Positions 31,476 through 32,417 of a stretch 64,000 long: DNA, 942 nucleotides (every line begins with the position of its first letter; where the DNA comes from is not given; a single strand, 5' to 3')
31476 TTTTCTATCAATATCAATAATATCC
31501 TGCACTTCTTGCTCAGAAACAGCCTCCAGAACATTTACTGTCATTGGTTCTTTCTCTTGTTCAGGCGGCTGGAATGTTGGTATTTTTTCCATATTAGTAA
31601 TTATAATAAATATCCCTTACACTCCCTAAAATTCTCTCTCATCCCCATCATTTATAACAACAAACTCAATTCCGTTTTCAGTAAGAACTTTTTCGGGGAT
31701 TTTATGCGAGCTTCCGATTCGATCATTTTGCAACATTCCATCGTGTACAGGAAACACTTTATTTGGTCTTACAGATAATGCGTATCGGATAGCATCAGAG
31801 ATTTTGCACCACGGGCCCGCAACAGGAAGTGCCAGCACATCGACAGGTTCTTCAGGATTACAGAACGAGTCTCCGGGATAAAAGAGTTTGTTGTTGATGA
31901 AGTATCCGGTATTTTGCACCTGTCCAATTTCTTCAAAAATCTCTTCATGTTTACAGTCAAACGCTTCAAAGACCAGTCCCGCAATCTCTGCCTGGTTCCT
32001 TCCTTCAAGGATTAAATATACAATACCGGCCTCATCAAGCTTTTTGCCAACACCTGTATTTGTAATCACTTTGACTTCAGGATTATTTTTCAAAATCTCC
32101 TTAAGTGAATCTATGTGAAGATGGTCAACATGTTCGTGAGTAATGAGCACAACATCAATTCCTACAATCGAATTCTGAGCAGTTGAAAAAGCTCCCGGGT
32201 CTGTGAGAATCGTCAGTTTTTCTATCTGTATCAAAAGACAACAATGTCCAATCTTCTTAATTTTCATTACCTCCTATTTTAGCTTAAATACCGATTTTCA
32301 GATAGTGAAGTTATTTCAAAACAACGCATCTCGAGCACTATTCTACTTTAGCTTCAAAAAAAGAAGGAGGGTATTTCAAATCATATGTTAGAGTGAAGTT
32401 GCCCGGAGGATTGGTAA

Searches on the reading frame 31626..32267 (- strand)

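Call 49: search_protein_families(library=pfam, proteins=[window:31626-32267:-], max_evalue=0.001)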
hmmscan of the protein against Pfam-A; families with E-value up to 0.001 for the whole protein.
window:31626-32267:- (213 aa): 3 families
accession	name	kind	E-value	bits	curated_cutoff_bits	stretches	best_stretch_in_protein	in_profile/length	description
PF13483.12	Lactamase_B_3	-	1.2e-22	81.1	24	1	2-175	1-160/160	Beta-lactamase superfamily domain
PF12706.13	Lactamase_B_2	-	2.4e-11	44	27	1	23-175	6-199/200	Beta-lactamase superfamily domain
PF00753.33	Lactamase_B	-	0.0003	21.2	22.7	0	10-50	8-57/196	Metallo-beta-lactamase superfamily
